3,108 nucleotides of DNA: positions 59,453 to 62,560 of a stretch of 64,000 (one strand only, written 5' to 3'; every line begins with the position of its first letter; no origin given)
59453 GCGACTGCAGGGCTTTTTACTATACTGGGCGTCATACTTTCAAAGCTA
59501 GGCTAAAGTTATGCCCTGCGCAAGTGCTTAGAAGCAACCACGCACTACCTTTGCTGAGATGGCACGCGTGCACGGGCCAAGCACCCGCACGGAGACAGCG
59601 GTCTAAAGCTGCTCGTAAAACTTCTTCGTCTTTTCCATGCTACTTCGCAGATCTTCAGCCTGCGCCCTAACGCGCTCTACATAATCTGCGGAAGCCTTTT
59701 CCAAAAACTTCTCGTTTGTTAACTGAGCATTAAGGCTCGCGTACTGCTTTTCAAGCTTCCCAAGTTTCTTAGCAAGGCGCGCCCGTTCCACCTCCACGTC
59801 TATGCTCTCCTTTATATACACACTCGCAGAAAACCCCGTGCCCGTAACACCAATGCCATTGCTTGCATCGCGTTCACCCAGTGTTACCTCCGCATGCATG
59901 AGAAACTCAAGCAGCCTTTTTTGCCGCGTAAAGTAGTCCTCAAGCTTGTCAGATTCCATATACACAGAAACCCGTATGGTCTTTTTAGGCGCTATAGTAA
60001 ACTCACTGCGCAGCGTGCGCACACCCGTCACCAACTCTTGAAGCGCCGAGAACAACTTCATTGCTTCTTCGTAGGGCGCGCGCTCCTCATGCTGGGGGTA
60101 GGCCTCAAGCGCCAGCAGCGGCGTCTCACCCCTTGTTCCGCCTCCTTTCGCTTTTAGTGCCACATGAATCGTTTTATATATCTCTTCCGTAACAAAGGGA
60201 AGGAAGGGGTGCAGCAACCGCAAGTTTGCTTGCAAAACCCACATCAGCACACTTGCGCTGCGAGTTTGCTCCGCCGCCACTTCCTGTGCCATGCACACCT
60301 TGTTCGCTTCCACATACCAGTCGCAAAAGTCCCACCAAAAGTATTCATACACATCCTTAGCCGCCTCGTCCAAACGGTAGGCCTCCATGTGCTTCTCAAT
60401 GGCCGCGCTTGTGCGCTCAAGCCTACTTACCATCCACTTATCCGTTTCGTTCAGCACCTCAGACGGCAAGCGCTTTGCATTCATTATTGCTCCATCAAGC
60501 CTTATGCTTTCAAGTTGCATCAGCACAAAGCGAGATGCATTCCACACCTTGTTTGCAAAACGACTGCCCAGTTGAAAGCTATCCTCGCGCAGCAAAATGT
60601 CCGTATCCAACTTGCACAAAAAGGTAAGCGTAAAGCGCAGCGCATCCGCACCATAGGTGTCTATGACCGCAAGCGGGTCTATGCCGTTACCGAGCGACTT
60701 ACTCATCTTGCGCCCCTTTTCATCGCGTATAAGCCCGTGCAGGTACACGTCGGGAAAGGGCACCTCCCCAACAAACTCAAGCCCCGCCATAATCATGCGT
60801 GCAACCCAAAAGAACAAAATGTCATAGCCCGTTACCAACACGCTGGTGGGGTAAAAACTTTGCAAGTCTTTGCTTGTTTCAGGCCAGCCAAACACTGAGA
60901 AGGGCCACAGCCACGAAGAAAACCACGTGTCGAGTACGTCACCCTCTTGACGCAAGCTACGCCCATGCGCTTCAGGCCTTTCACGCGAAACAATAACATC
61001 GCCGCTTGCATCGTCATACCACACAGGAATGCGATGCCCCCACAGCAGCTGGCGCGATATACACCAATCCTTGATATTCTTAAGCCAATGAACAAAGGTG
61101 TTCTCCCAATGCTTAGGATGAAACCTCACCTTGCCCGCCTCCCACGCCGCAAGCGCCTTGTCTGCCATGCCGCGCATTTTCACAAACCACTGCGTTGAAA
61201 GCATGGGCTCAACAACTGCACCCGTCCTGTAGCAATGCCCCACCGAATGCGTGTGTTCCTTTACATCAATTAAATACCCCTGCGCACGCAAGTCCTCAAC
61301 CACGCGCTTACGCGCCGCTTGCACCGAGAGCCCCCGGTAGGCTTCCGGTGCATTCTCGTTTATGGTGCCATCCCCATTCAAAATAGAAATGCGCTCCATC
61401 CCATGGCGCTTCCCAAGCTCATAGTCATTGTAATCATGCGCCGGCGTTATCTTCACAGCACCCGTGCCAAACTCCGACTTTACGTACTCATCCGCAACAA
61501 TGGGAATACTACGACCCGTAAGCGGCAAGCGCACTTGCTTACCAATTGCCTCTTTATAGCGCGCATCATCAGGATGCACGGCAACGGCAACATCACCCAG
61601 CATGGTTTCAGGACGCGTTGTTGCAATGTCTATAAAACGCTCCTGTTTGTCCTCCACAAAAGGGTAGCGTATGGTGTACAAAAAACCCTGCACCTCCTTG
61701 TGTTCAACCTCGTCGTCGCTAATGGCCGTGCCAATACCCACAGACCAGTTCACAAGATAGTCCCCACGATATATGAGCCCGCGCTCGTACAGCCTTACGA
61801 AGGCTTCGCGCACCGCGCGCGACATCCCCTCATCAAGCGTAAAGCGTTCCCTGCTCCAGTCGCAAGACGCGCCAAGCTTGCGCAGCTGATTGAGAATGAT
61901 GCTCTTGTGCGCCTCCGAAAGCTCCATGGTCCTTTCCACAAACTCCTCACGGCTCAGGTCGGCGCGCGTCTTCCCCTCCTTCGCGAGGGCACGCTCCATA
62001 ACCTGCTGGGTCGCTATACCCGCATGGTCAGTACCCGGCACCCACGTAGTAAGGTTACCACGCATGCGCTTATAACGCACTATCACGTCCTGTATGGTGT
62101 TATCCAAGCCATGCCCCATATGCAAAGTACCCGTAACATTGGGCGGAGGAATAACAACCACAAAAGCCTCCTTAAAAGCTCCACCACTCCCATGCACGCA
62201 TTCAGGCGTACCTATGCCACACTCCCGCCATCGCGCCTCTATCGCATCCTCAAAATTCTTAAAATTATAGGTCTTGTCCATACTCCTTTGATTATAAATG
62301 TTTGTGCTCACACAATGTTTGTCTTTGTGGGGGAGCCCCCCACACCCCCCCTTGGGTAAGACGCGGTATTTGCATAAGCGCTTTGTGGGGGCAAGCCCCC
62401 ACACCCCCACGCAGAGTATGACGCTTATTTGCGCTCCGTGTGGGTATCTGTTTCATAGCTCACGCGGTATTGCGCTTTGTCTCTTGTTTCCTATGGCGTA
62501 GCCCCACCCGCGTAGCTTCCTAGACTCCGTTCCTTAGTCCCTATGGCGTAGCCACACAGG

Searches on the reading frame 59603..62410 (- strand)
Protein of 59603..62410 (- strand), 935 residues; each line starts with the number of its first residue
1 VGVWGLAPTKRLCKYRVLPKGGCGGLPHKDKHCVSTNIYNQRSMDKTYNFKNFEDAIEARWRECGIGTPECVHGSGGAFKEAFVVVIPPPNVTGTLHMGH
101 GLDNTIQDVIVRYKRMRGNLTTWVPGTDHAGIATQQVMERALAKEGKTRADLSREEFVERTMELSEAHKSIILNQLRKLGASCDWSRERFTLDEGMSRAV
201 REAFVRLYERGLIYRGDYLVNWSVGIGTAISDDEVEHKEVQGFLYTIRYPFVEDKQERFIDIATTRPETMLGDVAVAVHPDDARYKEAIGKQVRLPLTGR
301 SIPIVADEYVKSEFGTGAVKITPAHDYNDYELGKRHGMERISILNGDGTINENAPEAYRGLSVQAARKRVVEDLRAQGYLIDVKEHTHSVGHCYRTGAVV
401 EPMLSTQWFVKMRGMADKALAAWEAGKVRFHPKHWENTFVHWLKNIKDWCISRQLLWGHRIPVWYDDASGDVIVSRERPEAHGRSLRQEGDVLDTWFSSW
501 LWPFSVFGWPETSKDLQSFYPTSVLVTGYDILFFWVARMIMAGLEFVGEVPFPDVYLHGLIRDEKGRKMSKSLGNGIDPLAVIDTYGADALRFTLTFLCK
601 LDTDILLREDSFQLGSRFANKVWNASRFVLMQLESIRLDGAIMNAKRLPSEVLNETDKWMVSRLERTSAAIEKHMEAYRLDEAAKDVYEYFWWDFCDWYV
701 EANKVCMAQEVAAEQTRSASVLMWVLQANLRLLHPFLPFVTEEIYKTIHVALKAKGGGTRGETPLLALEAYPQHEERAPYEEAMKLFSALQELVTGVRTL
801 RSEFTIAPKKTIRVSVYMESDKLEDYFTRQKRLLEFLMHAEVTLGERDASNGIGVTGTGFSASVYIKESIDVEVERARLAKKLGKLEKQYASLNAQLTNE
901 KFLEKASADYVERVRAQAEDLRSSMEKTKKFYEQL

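Call 71: search_protein_families(library=ncbifam, proteins=[window:59603-62410:-], max_evalue=0.00001)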
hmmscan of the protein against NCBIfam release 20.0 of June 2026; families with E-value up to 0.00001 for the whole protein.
window:59603-62410:- (935 aa): 16 families
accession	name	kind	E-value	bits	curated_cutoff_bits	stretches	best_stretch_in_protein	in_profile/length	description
NF004349.1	PRK05729.1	equivalog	0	1146.6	704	1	46-930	2-858/860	valine--tRNA ligase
TIGR00422.1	valS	equivalog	0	1060.5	612.1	1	44-913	1-857/863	valine--tRNA ligase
NF011492.0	PRK14900.1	equivalog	2.5e-287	956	1783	1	43-930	8-888/1044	valine--tRNA ligase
NF009687.0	PRK13208.1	equivalog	5.6e-173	577.1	738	1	41-842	3-786/801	valine--tRNA ligase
TIGR00392.1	ileS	equivalog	1.2e-120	404.2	621.4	3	480-810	523-842/861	isoleucine--tRNA ligase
NF000540.1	alt_ValS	exception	4.6e-104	349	900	1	78-813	30-796/827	valine--tRNA ligase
NF008957.0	PRK12300.1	subfamily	3.1e-64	217.4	677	3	47-282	3-240/946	leucine--tRNA ligase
NF040702.1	ileS_w_GNAT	exception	4.6e-63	213.3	1999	3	298-471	489-661/1100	isoleucine--tRNA ligase, N-acetyltransferase domain-containing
NF000258.1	MupB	exception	3.5e-58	197.3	1900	3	483-831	503-833/1033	mupirocin-resistant isoleucine--tRNA ligase MupB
TIGR00395.1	leuS_arch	equivalog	2.3e-51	174.8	648.5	3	79-282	23-234/938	leucine--tRNA ligase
NF000257.1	MupA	exception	5.7e-49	166.7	1900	3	479-747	496-760/1024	mupirocin-resistant isoleucine--tRNA ligase MupA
TIGR00396.1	leuS_bact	equivalog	3.2e-43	148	548.4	3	90-236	38-168/843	leucine--tRNA ligase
TIGR00398.1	metG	equivalog_domain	2e-31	109.3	336.35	2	554-754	314-507/530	methionine--tRNA ligase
NF008900.0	PRK12267.1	equivalog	1.1e-28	100.1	598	2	391-751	144-479/648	methionine--tRNA ligase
NF001100.0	PRK00133.1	equivalog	2e-24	86.1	587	1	392-755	174-505/676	methionine--tRNA ligase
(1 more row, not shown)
